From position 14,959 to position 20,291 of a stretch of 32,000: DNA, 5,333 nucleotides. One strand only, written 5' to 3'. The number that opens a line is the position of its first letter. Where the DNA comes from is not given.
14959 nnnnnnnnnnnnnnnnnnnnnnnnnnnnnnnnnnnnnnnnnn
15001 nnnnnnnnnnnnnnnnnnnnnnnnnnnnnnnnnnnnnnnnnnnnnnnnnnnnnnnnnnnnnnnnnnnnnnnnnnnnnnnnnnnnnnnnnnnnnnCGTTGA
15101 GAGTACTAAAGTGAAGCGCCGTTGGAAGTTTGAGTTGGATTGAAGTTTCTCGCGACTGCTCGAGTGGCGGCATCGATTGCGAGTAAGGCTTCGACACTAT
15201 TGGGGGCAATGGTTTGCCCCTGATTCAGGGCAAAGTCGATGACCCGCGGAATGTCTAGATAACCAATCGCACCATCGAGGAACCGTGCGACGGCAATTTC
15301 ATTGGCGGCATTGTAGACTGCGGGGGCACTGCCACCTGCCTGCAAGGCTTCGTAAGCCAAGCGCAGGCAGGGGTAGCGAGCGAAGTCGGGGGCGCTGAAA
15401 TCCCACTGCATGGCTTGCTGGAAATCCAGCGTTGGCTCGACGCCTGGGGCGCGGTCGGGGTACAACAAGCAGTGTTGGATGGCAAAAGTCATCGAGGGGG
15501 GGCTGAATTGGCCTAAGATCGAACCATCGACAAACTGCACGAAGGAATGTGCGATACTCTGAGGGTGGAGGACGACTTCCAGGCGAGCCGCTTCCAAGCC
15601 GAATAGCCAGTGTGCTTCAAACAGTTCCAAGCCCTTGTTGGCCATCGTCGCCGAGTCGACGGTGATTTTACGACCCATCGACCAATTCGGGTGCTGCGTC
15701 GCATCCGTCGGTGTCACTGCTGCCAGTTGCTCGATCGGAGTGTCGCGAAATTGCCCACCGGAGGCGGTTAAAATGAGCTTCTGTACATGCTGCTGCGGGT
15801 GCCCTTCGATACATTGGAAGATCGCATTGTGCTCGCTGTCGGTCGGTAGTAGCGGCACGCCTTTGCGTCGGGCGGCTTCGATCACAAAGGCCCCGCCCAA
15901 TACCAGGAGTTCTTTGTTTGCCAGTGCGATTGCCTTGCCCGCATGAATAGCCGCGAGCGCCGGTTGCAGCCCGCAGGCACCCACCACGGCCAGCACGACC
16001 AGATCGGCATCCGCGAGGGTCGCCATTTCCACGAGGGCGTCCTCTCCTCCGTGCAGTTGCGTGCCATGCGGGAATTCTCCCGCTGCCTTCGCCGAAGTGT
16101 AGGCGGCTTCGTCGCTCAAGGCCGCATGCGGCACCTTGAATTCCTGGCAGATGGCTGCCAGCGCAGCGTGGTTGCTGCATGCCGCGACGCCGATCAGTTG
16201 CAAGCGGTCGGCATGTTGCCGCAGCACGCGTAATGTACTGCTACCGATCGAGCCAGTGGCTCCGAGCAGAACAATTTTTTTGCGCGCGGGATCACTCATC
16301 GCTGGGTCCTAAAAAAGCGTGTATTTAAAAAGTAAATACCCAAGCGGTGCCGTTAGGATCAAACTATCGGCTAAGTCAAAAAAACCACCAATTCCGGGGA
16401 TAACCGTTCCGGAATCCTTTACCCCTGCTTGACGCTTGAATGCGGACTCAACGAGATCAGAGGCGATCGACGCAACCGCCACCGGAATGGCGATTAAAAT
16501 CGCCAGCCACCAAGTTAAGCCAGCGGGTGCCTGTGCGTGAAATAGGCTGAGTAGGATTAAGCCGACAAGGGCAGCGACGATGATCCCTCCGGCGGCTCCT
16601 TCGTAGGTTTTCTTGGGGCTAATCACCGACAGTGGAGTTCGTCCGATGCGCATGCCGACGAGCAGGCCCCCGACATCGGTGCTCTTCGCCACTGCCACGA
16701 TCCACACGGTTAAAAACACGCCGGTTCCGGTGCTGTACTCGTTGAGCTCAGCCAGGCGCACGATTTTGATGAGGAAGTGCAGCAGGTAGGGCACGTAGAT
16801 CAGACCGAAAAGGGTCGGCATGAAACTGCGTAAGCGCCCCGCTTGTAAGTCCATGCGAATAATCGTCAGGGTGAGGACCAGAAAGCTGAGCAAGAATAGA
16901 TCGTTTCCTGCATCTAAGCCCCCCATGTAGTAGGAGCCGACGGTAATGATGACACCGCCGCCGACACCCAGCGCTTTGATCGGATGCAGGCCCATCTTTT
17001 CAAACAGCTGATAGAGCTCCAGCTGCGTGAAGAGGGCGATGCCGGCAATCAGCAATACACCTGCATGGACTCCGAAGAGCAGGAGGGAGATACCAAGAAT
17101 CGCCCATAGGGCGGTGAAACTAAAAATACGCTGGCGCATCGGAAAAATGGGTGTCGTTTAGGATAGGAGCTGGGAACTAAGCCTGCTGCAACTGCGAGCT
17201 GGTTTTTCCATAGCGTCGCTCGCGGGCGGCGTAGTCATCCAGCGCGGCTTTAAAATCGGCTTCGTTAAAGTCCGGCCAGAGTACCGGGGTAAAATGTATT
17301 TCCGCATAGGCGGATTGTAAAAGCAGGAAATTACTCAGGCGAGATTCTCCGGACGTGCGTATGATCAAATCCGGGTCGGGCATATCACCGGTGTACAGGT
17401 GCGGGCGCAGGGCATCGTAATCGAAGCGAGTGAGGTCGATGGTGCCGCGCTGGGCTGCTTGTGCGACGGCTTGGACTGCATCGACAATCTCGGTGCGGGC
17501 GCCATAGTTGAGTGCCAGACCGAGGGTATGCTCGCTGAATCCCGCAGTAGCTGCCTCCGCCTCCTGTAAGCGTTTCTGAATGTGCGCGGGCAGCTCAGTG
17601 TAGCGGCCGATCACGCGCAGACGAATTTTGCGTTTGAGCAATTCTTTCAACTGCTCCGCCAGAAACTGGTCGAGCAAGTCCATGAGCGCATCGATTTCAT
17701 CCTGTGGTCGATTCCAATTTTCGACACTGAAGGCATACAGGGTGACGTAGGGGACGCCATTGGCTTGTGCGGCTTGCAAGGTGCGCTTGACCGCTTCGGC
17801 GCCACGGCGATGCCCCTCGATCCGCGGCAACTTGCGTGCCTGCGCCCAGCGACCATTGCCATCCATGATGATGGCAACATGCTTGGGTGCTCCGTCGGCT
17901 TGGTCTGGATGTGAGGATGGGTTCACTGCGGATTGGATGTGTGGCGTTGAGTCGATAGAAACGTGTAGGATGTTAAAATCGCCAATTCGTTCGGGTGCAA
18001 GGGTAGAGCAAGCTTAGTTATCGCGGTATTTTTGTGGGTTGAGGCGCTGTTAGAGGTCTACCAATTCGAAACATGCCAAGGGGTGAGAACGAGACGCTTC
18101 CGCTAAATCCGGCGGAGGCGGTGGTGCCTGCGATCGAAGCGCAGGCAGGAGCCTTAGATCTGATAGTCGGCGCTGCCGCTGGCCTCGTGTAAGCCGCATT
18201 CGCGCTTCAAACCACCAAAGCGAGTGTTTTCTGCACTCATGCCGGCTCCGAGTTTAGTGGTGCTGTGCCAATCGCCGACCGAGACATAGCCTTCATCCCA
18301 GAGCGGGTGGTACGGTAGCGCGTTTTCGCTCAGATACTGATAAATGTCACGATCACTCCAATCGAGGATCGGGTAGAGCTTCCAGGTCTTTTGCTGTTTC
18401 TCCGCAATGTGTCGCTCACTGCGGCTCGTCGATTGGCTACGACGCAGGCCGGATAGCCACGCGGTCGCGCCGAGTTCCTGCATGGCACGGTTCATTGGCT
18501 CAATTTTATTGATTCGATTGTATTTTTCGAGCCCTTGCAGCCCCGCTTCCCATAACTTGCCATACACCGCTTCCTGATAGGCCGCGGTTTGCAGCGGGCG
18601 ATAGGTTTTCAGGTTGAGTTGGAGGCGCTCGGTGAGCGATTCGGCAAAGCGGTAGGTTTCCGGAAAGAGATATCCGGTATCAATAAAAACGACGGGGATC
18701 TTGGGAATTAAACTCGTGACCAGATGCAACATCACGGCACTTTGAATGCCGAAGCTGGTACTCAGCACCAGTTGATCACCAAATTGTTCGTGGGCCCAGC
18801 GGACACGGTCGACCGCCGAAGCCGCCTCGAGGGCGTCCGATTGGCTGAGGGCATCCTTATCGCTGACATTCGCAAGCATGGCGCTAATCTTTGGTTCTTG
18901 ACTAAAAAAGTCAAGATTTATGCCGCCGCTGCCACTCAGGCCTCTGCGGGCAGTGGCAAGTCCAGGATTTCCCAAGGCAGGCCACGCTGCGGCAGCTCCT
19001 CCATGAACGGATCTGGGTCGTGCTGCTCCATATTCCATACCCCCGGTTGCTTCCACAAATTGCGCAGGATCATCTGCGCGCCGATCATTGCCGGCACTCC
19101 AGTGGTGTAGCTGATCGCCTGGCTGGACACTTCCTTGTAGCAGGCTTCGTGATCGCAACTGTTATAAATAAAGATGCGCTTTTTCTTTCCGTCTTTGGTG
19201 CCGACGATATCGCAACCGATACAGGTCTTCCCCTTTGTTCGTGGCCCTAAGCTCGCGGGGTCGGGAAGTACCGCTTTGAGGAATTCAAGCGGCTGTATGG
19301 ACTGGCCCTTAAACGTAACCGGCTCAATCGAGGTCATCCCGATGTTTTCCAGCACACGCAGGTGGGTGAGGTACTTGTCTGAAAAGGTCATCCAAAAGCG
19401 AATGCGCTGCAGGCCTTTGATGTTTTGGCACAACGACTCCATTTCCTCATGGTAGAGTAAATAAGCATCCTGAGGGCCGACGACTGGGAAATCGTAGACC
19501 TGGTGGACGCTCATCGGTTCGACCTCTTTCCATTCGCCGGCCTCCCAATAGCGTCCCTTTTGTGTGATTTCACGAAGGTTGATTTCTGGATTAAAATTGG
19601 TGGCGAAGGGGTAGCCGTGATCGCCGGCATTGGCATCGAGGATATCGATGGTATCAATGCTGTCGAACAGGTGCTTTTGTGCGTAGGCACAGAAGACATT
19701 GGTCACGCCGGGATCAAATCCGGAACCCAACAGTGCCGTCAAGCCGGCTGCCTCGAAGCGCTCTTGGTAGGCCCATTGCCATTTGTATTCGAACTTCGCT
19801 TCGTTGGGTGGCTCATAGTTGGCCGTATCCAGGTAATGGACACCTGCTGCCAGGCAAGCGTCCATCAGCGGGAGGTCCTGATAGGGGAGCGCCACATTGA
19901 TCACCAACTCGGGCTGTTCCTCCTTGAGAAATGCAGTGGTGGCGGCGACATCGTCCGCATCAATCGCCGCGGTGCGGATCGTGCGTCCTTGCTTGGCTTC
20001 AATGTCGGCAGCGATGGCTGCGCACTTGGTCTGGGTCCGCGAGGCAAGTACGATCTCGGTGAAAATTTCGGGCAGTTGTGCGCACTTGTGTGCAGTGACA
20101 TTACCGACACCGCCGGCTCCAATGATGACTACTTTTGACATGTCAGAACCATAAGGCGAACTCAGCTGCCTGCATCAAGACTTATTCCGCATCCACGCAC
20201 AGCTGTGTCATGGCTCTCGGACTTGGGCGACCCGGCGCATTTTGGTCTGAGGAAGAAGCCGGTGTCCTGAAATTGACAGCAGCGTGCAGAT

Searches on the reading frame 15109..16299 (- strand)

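Call 15: search_protein_families(library=pfam, proteins=[window:15109-16299:-], max_evalue=0.001)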
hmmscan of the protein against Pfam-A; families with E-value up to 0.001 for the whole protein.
window:15109-16299:- (397 aa): 4 families
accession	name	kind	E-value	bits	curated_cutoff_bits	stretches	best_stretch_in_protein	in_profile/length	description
PF08436.17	DXP_redisom_C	-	4.6e-39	132.9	26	1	150-233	1-84/84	1-deoxy-D-xylulose 5-phosphate reductoisomerase C-terminal domain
PF13288.12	DXPR_C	-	4.9e-37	127.2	27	1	266-381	2-114/115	DXP reductoisomerase C-terminal domain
PF02670.22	DXP_reductoisom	-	3.8e-36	125.1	21.7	1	9-136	1-129/129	1-deoxy-D-xylulose 5-phosphate reductoisomerase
PF01408.29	GFO_IDH_MocA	-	0.00026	22.1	24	1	8-124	2-89/120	Oxidoreductase family, NAD-binding Rossmann fold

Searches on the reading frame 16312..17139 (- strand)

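Call 15: search_protein_families(library=pfam, proteins=[window:16312-17139:-], max_evalue=0.001)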
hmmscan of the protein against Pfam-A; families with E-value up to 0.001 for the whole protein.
window:16312-17139:- (276 aa): 1 family
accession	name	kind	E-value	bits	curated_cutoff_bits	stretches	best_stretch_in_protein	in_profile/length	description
PF01148.25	CTP_transf_1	-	1e-41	144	24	1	3-273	2-263/264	Cytidylyltransferase family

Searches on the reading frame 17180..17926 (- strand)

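Call 15: search_protein_families(library=pfam, proteins=[window:17180-17926:-], max_evalue=0.001)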
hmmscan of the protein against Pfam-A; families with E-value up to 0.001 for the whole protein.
window:17180-17926:- (249 aa): 1 family
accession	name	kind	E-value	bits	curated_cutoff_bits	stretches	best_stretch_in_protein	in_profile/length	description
PF01255.24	Prenyltransf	-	6.9e-83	277.9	27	1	20-240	1-219/219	Putative undecaprenyl diphosphate synthase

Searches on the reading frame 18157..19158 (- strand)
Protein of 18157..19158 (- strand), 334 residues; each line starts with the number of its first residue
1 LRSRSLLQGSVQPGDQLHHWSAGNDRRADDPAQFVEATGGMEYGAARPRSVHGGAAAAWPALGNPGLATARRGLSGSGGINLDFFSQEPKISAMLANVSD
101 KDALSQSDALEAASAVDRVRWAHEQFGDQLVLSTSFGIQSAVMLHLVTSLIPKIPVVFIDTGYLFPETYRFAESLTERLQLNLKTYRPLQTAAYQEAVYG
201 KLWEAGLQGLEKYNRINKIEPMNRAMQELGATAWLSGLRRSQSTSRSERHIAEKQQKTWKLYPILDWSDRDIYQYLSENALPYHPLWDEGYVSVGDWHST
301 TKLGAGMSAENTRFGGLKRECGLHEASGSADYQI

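Call 15: search_protein_families(library=pfam, proteins=[window:18157-19158:-], max_evalue=0.001)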
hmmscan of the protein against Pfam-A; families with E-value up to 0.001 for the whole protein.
window:18157-19158:- (334 aa): 1 family
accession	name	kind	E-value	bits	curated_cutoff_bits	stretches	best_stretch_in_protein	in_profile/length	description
PF01507.26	PAPS_reduct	-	9e-57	192.3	22.5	1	129-301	1-174/175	Phosphoadenosine phosphosulfate reductase domain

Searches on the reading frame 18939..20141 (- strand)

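Call 16: search_protein_families(library=pfam, proteins=[window:18939-20141:-], max_evalue=0.001)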
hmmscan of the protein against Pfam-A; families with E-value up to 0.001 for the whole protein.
window:18939-20141:- (401 aa): 2 families
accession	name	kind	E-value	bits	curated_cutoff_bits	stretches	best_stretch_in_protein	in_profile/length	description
PF16653.10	Sacchrp_dh_C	-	9.5e-49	167.3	31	1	141-388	1-265/265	Saccharopine dehydrogenase C-terminal domain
PF03435.24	Sacchrp_dh_NADP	-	8.1e-35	120.4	25.1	1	4-137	1-129/129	Saccharopine dehydrogenase NADP binding domain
